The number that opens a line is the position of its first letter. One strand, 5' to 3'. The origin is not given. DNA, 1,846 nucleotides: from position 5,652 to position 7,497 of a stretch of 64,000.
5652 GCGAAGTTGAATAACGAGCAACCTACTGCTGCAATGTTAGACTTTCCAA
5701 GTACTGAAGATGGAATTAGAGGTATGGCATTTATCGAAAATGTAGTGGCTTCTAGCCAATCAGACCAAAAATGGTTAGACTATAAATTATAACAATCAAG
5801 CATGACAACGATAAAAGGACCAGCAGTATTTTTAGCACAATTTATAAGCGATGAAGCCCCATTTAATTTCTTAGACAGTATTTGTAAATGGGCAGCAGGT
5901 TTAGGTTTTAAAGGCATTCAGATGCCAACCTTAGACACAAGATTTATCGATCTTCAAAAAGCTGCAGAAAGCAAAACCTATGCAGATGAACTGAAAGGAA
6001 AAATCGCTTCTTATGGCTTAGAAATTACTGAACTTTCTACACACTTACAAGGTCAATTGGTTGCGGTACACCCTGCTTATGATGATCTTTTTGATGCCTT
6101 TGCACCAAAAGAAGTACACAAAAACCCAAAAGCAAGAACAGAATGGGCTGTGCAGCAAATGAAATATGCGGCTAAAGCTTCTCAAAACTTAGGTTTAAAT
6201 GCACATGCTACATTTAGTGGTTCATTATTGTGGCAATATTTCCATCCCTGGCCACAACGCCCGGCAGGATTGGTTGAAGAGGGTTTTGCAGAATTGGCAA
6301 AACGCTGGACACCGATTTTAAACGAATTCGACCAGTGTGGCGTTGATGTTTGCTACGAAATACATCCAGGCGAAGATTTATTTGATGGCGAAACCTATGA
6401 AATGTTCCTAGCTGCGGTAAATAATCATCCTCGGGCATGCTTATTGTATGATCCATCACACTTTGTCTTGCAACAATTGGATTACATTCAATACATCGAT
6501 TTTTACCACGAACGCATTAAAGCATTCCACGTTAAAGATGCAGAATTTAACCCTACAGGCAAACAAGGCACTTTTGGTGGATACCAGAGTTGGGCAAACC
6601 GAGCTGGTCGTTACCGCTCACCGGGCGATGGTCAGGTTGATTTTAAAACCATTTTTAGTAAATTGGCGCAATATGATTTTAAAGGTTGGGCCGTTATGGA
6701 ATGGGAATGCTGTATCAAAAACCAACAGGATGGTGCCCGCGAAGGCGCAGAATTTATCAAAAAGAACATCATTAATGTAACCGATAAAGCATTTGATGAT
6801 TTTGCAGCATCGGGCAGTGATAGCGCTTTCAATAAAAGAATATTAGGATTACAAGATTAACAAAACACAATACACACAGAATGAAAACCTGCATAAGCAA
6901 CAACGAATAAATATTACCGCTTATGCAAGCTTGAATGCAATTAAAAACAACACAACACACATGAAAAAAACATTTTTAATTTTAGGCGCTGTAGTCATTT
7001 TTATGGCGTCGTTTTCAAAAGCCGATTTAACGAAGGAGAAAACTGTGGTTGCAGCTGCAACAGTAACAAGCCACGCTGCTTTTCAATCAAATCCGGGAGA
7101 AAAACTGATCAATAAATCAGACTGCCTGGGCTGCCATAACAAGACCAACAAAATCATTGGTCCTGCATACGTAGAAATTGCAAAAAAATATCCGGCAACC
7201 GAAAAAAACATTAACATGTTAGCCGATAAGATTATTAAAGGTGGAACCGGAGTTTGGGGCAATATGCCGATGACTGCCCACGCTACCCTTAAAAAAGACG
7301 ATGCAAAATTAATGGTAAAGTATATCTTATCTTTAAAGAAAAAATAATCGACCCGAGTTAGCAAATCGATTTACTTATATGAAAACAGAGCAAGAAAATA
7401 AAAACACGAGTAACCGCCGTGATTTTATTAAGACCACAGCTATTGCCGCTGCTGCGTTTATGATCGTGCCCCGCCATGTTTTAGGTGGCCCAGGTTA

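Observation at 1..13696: Expanded, co-directional oxidative glycoside/C-glycoside catabolic locus downstream of a TonB-dependent receptor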

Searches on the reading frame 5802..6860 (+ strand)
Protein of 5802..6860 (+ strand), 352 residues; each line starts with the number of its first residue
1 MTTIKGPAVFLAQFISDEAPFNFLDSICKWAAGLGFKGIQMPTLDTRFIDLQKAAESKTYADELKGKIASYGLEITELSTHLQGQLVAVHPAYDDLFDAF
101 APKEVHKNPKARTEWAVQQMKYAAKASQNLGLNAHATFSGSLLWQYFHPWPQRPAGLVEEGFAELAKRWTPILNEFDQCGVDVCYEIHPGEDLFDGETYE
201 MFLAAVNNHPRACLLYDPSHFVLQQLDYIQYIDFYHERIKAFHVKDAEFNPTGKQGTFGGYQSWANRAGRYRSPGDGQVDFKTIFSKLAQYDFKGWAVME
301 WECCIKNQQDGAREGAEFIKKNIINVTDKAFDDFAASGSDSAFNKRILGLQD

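Call 5: search_protein_families(library=pfam, proteins=[window:5802-6860:+], max_evalue=0.01)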
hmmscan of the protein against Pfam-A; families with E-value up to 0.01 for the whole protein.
window:5802-6860:+ (352 aa): 1 family
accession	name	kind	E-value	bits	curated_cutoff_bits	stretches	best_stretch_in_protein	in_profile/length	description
PF01261.30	AP_endonuc_2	-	1.8e-38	133.1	31.1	1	29-321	2-248/249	Xylose isomerase-like TIM barrel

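Call 7: search_protein_families(library=ncbifam, proteins=[window:5802-6860:+], max_evalue=0.001)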
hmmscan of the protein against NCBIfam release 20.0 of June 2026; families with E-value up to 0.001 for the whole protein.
window:5802-6860:+ (352 aa): 2 families
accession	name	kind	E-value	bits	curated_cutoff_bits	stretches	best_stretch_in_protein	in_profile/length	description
TIGR04379.1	myo_inos_iolE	equivalog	8.2e-20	71.5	290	1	134-302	101-267/290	myo-inosose-2 dehydratase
TIGR03234.1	OH-pyruv-isom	equivalog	0.0009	18.6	353.45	0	264-302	204-241/254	hydroxypyruvate isomerase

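Call 12: search_solved_structures(query=window:5802-6860:+, max_evalue=0.00001)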
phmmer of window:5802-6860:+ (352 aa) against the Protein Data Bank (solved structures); distinct sequences matched with E-value up to 0.00001: 3.
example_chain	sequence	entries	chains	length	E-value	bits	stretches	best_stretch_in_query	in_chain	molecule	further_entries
8ro4_A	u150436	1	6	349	5.4e-170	568.7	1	1-350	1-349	2-hydroxy-3-keto-glucal hydratase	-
2zds_A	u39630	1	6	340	3e-42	148.4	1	24-321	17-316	Putative DNA-binding protein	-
3cny_A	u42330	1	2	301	8.4e-12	48.3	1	178-323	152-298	Inositol catabolism protein IolE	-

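Call 46: search_solved_structures(query=window:5802-6860:+, max_evalue=1e-30, show_alignments=1)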
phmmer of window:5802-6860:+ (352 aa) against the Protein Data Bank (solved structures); distinct sequences matched with E-value up to 1e-30: 2.
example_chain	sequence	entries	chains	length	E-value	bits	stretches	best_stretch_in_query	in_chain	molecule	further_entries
8ro4_A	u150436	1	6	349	5.4e-170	568.7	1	1-350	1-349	2-hydroxy-3-keto-glucal hydratase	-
2zds_A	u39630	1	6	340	3e-42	148.4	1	24-321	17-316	Putative DNA-binding protein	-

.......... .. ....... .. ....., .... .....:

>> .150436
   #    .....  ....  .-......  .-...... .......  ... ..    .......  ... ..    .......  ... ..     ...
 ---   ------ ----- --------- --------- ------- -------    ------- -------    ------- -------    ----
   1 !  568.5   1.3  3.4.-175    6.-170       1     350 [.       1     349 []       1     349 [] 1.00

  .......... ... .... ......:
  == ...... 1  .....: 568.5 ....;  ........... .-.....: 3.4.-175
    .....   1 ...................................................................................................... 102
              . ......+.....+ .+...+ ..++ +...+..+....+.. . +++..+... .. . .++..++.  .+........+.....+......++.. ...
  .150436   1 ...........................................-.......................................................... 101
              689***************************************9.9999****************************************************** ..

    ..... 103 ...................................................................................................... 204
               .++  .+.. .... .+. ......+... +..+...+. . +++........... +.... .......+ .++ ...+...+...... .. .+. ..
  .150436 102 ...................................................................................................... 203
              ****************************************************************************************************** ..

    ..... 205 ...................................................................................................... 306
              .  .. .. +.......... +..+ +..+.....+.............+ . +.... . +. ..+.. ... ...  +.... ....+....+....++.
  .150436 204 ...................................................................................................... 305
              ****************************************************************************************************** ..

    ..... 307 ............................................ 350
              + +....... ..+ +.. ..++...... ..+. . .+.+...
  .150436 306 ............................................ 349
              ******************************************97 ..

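Call 47: search_dna_similar(query=window:5802-6860:+, collection=plasmids, mode=protein, max_rows=25, max_evalue=1e-50)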
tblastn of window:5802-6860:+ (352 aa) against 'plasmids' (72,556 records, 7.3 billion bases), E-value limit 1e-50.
Records with a match: 313; places in all: 315; records where one place covers at least 80% of the query: 312.
Best place of each record, by identity: 60-80% 286; <60% 27.
By first word of the organism name: Phaeobacter 58; Pantoea 54; Pseudosulfitobacter 46; Paracoccus 31; Sulfitobacter 15; Rhizobium 11; Azospirillum 10; Sphingobium 8; Phyllobacterium 6; Sinorhizobium 6; and 38 more.
By predicted mobility (MOB-suite, as given by PLSDB): non-mobilizable 287; conjugative 18; mobilizable 8.
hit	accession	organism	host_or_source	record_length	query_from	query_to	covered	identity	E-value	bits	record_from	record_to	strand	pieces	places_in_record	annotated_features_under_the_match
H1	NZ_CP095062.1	Hymenobacter volaticus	single cell,air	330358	1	345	98%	75.4%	0e+0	564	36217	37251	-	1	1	sugar phosphate isomerase/epimerase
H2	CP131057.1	Hyphomicrobiales bacterium UR115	tomato,bacteria,rhizosphere soil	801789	1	350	99%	71.4%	3e-174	543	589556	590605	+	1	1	none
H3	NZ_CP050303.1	Phyllobacterium sp. 628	Oxytropis pumilio,cell culture,root ...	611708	1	350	99%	71.4%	1e-170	533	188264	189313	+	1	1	sugar phosphate isomerase/epimerase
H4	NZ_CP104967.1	Phyllobacterium sp. A18/5-2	Vicia costata,cell culture,root nodule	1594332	1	350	99%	71.4%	2e-170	532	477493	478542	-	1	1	none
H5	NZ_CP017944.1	Phyllobacterium zundukense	Oxytropis triphylla,cell culture,root ...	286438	1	350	99%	70.9%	3e-169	529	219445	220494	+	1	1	sugar phosphate isomerase/epimerase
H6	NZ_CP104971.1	Phyllobacterium zundukense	Vicia costata,cell culture,root nodule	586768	1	351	100%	70.7%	2e-169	530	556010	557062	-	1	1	sugar phosphate isomerase/epimerase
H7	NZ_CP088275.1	Phyllobacterium sp. T1293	Melilotus albus,Cell culture,root nodule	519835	1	350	99%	70.6%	1e-169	530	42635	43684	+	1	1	sugar phosphate isomerase/epimerase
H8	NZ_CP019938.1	Ketogulonicigenium robustum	cell culture,soil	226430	1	350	99%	69.1%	1e-167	524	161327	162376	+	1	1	sugar phosphate isomerase/epimerase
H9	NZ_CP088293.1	Phyllobacterium sp. T1018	Melilotus albus,Cell culture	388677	1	351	100%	68.9%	1e-167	525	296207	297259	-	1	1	sugar phosphate isomerase/epimerase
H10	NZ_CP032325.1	Azospirillum argentinense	soil sample,Agricultural field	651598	1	350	99%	68.9%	2e-165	518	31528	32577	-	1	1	sugar phosphate isomerase/epimerase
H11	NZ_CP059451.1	Azospirillum brasilense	Prokaryotes,soil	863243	1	350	99%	68.6%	5e-165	517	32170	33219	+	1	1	sugar phosphate isomerase/epimerase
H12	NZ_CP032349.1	Azospirillum brasilense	soil sample,Agricultural field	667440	1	350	99%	68.6%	6e-165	517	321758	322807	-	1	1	sugar phosphate isomerase/epimerase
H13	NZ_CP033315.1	Azospirillum brasilense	rhizosphere soil of Digitaria ...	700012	1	350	99%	68.6%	8e-165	516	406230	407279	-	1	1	sugar phosphate isomerase/epimerase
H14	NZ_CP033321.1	Azospirillum brasilense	rhizosphere soil of Cynodon ...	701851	1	350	99%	68.6%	8e-165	516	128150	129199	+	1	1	sugar phosphate isomerase/epimerase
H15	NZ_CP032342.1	Azospirillum brasilense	soil sample,Agricultural field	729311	1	350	99%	68.6%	8e-165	516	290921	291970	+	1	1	sugar phosphate isomerase/epimerase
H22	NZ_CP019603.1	Croceicoccus marinus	-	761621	1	350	99%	68.3%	4e-164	514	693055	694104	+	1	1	sugar phosphate isomerase/epimerase | gluconate 2-dehydrogenase subunit 3 family protein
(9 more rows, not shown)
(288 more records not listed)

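Call 48: get_annotated_region(hit=H22, flank=9000)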
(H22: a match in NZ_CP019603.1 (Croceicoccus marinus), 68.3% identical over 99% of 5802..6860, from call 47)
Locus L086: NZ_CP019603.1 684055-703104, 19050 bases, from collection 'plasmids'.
description: Croceicoccus marinus strain E4A9 plasmid pCME4A9I, complete sequence
organism: Croceicoccus marinus (NCBI taxid 450378)
taxonomy: Bacteria; Pseudomonadota; Alphaproteobacteria; Sphingomonadales; Erythrobacteraceae; Croceicoccus; Croceicoccus marinus
host: -; source: -; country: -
typing (MOB-suite, as given by PLSDB): non-mobilizable; replicon rep_cluster_545
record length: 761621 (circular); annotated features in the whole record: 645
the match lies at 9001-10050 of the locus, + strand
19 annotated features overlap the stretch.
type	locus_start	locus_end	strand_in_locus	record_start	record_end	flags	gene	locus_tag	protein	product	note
CDS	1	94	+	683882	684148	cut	-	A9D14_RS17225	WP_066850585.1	hypothetical protein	-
CDS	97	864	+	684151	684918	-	-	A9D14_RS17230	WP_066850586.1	TIM barrel protein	-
CDS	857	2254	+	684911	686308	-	-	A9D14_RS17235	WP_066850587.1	glycoside-pentoside-hexuronide (GPH):cation symporter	GO:0008643 - carbohydrate transport [Evidence IEA]; GO:0006812 - monoatomic cation transport [Evidence IEA]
CDS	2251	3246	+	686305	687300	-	-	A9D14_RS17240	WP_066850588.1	ThuA domain-containing protein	-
CDS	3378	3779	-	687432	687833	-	-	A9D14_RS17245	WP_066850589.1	DoxX family protein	-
CDS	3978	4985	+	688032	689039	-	-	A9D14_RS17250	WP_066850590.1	TIM barrel protein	-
CDS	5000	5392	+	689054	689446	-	-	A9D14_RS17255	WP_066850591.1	DUF6379 domain-containing protein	-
CDS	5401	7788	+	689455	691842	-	-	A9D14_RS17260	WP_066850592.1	glycoside hydrolase family 3 C-terminal domain-containing protein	GO:0005975 - carbohydrate metabolic process [Evidence IEA]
CDS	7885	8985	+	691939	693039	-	-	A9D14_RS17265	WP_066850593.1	Gfo/Idh/MocA family oxidoreductase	-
CDS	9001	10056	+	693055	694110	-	-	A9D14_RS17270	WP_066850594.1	sugar phosphate isomerase/epimerase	-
CDS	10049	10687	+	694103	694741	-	-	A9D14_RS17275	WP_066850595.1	gluconate 2-dehydrogenase subunit 3 family protein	-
CDS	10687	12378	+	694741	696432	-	-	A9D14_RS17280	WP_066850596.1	GMC family oxidoreductase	-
CDS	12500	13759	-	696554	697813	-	-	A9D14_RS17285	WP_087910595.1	MFS transporter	-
CDS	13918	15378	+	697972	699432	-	-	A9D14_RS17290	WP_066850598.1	MFS transporter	GO:0055085 - transmembrane transport [Evidence IEA]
CDS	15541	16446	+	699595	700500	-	-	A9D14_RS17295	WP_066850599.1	VOC family protein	-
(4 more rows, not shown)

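Call 49: get_annotated_region(hit=H1, flank=10000)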
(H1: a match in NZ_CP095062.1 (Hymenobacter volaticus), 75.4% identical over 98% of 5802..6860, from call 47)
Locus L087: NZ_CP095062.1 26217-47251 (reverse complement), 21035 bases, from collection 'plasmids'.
description: Hymenobacter volaticus strain 5420 S-77 plasmid unnamed1, complete sequence
organism: Hymenobacter volaticus (NCBI taxid 2932254)
taxonomy: Bacteria; Bacteroidota; Cytophagia; Cytophagales; Hymenobacteraceae; Hymenobacter; Hymenobacter volaticus
host: -; source: single cell,air; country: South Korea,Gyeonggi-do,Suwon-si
typing (MOB-suite, as given by PLSDB): non-mobilizable
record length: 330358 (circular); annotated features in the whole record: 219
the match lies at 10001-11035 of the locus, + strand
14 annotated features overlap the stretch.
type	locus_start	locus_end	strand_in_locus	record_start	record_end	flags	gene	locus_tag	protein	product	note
CDS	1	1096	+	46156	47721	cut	-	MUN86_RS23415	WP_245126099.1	RagB/SusD family nutrient uptake outer membrane protein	-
CDS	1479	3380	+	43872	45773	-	-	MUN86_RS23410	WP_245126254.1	glycoside hydrolase family 65 protein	-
CDS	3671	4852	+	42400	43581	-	-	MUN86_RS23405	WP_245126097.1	thioredoxin family protein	-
CDS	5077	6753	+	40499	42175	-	-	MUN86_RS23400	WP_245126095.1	GMC family oxidoreductase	-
CDS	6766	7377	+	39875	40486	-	-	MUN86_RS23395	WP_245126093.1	gluconate 2-dehydrogenase subunit 3 family protein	-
CDS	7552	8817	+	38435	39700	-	-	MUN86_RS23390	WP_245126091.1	nucleoside permease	GO:0015858 - nucleoside transport [Evidence IEA]; GO:0055085 - transmembrane transport [Evidence IEA]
CDS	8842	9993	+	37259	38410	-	-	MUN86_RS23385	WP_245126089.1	Gfo/Idh/MocA family oxidoreductase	-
CDS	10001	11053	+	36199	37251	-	-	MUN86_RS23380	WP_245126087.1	sugar phosphate isomerase/epimerase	-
CDS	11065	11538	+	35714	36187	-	-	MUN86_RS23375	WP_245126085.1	c-type cytochrome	-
CDS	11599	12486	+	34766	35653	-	-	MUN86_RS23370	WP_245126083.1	TIM barrel protein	-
CDS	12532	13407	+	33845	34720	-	-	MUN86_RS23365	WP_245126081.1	sugar phosphate isomerase/epimerase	-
CDS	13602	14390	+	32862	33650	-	-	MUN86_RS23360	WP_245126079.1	DUF1080 domain-containing protein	-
CDS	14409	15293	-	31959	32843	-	-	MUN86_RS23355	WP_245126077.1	sugar phosphate isomerase/epimerase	-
CDS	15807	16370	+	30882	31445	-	-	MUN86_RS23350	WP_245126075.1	FKBP-type peptidyl-prolyl cis-trans isomerase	-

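Call 51: search_protein_families(library=pfam, proteins=[L086:5000-5392:+, L086:3978-4985:+, L086:97-864:+, L087:11599-12486:+, L087:12532-13407:+], max_evalue=0.001)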
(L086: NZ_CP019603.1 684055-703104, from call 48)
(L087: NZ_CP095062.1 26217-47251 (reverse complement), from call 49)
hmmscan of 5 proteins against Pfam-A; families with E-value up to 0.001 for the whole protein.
L086:5000-5392:+ (130 aa): 1 family
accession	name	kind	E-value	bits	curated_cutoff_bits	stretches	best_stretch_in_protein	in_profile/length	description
PF19906.4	CGDB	-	1.2e-38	131.9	27.6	1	2-113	1-112/112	C-glycoside deglycosidase beta subunit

L086:3978-4985:+ (335 aa): 1 family
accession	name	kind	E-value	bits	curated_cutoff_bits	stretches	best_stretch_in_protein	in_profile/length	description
PF01261.30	AP_endonuc_2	-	4.8e-11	43.3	31.1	1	29-305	3-234/249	Xylose isomerase-like TIM barrel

L086:97-864:+ (255 aa): 1 family
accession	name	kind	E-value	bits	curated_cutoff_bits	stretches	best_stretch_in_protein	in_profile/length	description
PF01261.30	AP_endonuc_2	-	2.1e-34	119.8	31.1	1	23-237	1-230/249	Xylose isomerase-like TIM barrel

L087:11599-12486:+ (295 aa): 1 family
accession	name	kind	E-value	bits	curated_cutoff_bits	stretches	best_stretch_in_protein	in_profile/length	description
PF01261.30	AP_endonuc_2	-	1.8e-22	80.7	31.1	1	86-276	37-230/249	Xylose isomerase-like TIM barrel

L087:12532-13407:+ (291 aa): 1 family
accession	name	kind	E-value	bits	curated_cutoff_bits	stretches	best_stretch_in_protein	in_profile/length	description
PF01261.30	AP_endonuc_2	-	7.6e-17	62.3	31.1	1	53-286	1-247/249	Xylose isomerase-like TIM barrel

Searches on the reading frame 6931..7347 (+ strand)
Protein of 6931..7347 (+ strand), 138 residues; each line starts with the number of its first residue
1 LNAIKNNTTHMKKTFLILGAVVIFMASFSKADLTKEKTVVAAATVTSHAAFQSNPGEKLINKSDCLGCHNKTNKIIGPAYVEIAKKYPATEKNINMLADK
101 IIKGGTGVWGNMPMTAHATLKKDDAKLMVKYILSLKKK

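Call 5: search_protein_families(library=pfam, proteins=[window:6931-7347:+], max_evalue=0.01)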
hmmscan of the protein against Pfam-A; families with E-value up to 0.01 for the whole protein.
window:6931-7347:+ (138 aa): 2 families
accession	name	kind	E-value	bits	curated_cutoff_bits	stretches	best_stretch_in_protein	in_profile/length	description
PF00034.26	Cytochrom_C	-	2e-08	35.9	21.3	1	55-136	3-90/90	Cytochrome c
PF13442.11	Cytochrome_CBB3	-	9.2e-06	26.3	27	1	55-132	5-68/68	Cytochrome C oxidase, cbb3-type, subunit III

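Call 7: search_protein_families(library=ncbifam, proteins=[window:6931-7347:+], max_evalue=0.001)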
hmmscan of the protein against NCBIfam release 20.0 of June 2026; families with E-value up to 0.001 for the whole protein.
window:6931-7347:+ (138 aa): 1 family
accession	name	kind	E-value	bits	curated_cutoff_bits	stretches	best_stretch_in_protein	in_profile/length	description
NF045773.1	cytochro_C550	exception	2.8e-05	24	125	1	16-133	13-117/118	cytochrome c550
